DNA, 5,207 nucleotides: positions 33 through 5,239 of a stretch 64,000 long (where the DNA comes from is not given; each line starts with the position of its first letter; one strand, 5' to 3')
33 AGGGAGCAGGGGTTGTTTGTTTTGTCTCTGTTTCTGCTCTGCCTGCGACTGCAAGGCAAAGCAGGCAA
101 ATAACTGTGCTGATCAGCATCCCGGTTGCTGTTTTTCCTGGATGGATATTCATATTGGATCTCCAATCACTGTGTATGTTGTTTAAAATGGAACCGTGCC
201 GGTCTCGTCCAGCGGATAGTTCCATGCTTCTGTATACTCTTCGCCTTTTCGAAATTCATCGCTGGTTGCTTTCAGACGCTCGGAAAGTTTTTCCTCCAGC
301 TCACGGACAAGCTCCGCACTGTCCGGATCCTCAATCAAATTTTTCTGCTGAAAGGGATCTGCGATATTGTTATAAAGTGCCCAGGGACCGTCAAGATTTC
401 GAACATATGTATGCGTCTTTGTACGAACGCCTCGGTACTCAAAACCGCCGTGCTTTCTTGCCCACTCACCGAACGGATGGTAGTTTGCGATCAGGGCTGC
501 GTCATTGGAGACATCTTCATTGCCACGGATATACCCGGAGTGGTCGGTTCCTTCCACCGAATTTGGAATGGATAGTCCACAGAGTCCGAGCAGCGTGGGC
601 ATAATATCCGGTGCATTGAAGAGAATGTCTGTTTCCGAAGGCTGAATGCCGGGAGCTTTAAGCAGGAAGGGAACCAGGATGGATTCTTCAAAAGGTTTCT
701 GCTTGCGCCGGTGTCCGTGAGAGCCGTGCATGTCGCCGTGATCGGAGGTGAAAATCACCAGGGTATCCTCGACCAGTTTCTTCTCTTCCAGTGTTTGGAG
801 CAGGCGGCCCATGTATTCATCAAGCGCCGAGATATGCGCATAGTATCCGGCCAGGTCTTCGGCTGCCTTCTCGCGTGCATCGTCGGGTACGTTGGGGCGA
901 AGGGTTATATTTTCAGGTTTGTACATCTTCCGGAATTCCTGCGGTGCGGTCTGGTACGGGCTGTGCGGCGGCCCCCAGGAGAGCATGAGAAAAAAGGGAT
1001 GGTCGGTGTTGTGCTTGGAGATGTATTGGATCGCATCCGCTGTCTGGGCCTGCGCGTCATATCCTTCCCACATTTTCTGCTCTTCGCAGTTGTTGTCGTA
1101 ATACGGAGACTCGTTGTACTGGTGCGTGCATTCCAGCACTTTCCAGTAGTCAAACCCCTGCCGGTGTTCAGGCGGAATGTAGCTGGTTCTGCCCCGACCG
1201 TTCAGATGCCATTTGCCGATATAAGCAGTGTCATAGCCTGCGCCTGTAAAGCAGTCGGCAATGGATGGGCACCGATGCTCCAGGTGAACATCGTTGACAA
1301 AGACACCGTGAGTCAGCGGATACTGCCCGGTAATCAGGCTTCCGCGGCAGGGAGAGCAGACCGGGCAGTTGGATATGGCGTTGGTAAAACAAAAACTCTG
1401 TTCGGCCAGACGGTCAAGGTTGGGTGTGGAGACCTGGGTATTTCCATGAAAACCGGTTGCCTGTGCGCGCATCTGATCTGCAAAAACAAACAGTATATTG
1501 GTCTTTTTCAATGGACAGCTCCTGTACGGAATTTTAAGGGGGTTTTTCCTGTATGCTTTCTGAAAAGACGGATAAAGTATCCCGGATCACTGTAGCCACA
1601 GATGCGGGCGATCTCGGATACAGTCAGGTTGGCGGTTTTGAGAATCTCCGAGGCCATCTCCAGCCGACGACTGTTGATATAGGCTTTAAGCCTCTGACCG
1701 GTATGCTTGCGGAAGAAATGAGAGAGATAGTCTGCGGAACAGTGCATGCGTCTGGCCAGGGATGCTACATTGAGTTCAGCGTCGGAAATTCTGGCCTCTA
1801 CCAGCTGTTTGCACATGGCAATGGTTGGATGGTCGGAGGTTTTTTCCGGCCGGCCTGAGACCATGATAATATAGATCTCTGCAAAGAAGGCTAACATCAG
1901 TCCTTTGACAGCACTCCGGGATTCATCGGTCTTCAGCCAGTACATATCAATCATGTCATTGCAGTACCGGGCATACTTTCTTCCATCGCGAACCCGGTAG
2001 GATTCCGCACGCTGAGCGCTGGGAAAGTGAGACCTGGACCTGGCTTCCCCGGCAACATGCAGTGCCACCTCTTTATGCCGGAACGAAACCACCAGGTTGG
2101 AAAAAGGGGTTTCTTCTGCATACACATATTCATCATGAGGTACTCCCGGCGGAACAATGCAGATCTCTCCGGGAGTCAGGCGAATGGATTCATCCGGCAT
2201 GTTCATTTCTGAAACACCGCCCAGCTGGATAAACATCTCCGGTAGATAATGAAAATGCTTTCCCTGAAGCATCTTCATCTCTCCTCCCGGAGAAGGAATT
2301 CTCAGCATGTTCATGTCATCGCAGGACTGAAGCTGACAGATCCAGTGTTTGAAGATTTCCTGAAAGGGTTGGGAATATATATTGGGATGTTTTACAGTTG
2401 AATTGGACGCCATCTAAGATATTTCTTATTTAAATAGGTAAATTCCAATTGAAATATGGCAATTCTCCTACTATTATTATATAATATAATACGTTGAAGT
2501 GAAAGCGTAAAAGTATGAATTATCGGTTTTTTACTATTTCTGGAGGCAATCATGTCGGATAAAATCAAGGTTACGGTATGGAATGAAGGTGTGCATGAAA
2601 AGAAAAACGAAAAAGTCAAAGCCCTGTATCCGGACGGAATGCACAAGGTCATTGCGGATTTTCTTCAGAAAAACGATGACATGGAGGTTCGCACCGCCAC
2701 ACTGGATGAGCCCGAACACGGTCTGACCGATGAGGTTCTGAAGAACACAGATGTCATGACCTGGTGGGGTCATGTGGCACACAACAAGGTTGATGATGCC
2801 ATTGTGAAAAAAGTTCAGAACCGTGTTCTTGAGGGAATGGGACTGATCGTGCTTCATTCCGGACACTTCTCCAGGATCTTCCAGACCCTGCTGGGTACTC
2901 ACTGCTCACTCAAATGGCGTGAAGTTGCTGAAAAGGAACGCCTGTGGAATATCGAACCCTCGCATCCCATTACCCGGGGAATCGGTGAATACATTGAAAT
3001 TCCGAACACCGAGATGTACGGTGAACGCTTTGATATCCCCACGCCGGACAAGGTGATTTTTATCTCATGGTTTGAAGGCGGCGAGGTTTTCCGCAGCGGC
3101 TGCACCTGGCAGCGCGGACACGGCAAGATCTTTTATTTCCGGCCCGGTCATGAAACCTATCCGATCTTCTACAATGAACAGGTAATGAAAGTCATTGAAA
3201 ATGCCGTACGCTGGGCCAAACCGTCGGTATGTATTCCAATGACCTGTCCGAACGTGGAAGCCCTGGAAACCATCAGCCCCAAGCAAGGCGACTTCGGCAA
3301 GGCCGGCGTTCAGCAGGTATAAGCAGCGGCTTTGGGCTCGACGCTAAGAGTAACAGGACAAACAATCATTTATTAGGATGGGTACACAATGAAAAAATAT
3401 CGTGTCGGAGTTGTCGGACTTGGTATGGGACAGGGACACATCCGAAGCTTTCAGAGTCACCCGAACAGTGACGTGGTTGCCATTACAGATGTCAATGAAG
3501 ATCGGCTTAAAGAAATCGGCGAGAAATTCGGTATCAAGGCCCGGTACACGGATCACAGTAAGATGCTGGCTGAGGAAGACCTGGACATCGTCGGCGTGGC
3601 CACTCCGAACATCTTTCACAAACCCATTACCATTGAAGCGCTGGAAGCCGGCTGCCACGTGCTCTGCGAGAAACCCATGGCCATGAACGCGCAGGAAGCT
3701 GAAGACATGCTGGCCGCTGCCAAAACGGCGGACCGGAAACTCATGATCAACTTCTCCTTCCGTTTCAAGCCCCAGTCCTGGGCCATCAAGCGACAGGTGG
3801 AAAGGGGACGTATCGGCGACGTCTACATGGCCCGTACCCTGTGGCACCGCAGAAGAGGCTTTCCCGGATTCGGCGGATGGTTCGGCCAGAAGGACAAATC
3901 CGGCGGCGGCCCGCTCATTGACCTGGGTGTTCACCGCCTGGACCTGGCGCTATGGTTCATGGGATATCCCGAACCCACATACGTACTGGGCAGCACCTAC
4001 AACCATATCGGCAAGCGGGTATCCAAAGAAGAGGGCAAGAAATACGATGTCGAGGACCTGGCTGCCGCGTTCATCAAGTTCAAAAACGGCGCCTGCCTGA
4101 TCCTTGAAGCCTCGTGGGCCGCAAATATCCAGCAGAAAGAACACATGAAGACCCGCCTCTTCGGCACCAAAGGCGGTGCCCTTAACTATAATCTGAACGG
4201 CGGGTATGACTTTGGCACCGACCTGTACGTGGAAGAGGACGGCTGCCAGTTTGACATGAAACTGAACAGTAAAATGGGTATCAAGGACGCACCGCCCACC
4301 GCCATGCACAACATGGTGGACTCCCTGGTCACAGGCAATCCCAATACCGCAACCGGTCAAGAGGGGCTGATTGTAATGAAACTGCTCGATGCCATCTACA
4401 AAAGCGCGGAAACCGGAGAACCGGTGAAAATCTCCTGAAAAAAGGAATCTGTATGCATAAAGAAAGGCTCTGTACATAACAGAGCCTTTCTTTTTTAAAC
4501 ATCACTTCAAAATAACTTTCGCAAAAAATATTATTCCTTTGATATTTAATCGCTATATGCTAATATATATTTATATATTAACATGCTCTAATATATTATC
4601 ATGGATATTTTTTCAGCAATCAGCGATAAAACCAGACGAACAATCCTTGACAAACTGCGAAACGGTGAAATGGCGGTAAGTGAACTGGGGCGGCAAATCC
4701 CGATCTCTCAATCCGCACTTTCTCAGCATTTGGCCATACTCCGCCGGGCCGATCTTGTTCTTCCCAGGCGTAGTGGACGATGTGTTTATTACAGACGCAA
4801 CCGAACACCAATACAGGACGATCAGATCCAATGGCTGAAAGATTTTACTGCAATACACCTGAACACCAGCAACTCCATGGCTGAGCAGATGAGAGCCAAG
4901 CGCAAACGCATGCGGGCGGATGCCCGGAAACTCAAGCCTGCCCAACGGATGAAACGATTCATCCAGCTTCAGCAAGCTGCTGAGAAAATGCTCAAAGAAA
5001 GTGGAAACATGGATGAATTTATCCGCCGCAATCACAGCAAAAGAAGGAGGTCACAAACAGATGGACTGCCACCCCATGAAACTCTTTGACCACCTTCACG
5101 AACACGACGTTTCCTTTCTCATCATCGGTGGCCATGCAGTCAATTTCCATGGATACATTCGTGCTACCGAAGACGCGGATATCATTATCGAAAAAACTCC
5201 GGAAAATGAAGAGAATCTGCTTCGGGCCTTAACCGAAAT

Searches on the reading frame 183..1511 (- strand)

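Call 27: search_protein_families(library=pfam, proteins=[window:183-1511:-], max_evalue=0.001)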
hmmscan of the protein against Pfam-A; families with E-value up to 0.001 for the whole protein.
window:183-1511:- (442 aa): 4 families
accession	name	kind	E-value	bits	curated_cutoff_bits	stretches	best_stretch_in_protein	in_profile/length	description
PF00884.28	Sulfatase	-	2e-58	198.6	25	1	5-312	2-300/301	Sulfatase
PF16347.10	SGSH_C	-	9.7e-16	58.7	29.3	1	263-412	1-151/154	N-sulphoglucosamine sulphohydrolase, C-terminal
PF01663.27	Phosphodiest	-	2e-15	57.7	23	1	8-263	3-224/342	Type I phosphodiesterase / nucleotide pyrophosphatase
PF02995.22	DUF229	-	1e-06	28.2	25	1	223-276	306-358/496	Protein of unknown function (DUF229)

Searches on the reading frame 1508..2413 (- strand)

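Call 27: search_protein_families(library=pfam, proteins=[window:1508-2413:-], max_evalue=0.001)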
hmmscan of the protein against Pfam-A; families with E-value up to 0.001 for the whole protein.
window:1508-2413:- (301 aa): 4 families
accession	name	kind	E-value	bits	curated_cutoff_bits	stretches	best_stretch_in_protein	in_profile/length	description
PF12833.13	HTH_18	-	1.3e-21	77.1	33.6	1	219-297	1-79/80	Helix-turn-helix domain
PF00165.29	HTH_AraC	-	2.7e-15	56.5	26.6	1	258-297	1-42/42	Bacterial regulatory helix-turn-helix proteins, AraC family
PF07883.17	Cupin_2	-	0.00012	22.1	27.2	1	52-95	13-56/70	Cupin domain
PF02311.25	AraC_binding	-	0.00027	21.1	21.1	1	66-128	32-93/135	AraC-like ligand binding domain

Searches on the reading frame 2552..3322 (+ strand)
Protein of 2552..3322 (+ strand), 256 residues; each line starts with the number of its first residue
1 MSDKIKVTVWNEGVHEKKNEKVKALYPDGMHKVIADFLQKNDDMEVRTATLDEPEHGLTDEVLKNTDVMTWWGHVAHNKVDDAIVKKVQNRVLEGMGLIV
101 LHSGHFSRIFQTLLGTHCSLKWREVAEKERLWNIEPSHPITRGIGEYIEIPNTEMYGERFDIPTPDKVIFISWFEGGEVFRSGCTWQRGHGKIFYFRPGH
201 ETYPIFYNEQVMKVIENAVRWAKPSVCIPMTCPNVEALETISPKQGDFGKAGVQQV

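Call 27: search_protein_families(library=pfam, proteins=[window:2552-3322:+], max_evalue=0.001)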
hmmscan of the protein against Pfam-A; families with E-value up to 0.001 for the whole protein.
window:2552-3322:+ (256 aa): 1 family
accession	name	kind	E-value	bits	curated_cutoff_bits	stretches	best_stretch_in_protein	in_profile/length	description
PF06283.17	ThuA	-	1.2e-37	130.6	33.4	1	6-222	1-209/209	Trehalose utilisation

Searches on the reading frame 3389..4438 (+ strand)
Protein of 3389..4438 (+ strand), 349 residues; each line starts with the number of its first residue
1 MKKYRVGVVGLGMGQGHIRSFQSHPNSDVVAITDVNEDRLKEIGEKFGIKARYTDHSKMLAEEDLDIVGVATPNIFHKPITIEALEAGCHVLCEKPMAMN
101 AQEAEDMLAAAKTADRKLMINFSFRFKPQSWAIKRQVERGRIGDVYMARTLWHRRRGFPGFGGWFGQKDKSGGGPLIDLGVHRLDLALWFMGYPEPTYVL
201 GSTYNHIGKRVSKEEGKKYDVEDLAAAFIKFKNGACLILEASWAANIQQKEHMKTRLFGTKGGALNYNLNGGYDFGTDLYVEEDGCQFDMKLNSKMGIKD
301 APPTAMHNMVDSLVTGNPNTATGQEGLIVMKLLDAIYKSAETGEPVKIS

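Call 27: search_protein_families(library=pfam, proteins=[window:3389-4438:+], max_evalue=0.001)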
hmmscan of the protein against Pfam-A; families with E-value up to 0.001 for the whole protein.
window:3389-4438:+ (349 aa): 3 families
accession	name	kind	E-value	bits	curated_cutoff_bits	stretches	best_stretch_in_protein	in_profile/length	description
PF01408.29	GFO_IDH_MocA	-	2.6e-31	109.2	24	1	5-122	2-120/120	Oxidoreductase family, NAD-binding Rossmann fold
PF02894.22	GFO_IDH_MocA_C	-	1.1e-29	104.2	22.9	1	134-348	1-218/218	Oxidoreductase family, C-terminal alpha/beta domain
PF22725.1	GFO_IDH_MocA_C3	-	8.5e-26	90.8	27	1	132-263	3-122/124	GFO/IDH/MocA C-terminal domain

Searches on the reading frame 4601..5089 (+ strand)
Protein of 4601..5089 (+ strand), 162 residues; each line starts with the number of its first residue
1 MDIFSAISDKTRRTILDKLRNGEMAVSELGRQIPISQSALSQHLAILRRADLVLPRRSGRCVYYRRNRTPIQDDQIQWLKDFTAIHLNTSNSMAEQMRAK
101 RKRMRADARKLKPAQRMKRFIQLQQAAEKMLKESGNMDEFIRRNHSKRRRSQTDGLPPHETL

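Call 27: search_protein_families(library=pfam, proteins=[window:4601-5089:+], max_evalue=0.001)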
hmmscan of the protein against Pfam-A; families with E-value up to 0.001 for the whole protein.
window:4601-5089:+ (162 aa): 2 families
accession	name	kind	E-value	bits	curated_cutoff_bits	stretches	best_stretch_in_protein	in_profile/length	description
PF01022.26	HTH_5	-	3.7e-13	49.6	22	1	9-53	1-45/47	Bacterial regulatory protein, arsR family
PF12840.13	HTH_20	-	2.9e-10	40.4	27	1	8-53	2-48/51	Helix-turn-helix domain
